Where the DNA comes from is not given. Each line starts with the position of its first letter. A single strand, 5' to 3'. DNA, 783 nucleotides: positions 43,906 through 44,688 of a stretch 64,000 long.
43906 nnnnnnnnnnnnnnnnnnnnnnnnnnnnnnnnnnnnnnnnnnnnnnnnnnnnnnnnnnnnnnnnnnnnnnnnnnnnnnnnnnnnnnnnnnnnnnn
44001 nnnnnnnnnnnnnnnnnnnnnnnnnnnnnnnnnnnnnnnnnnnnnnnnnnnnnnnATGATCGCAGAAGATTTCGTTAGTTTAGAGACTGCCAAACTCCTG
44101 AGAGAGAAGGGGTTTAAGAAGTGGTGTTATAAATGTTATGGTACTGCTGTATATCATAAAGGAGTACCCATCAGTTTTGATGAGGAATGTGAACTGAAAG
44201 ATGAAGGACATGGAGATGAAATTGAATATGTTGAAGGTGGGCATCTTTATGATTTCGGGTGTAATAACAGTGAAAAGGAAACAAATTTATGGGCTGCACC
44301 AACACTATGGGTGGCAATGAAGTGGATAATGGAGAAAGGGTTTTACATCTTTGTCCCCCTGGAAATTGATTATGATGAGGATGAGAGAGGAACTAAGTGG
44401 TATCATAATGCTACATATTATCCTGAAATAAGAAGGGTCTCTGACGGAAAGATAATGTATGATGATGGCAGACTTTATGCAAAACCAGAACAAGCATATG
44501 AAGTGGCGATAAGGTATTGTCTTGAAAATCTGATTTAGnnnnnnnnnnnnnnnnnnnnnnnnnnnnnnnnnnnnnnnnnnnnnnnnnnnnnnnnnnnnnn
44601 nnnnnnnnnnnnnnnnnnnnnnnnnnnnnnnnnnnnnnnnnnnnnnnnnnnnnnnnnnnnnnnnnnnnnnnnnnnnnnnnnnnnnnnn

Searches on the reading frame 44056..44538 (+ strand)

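Call 50: search_protein_families(library=pfam, proteins=[window:44056-44538:+], max_evalue=1)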
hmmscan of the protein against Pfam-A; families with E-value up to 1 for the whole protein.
window:44056-44538:+ (160 aa): 0 families

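Call 60: search_protein_families(library=phrogs, proteins=[window:44056-44538:+], max_evalue=0.001)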
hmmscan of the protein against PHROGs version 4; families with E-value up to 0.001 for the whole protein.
window:44056-44538:+ (160 aa): 1 family
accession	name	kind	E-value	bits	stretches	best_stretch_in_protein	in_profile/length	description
phrog_12005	-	unknown function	5.5e-07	31.1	1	4-156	2-127/137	-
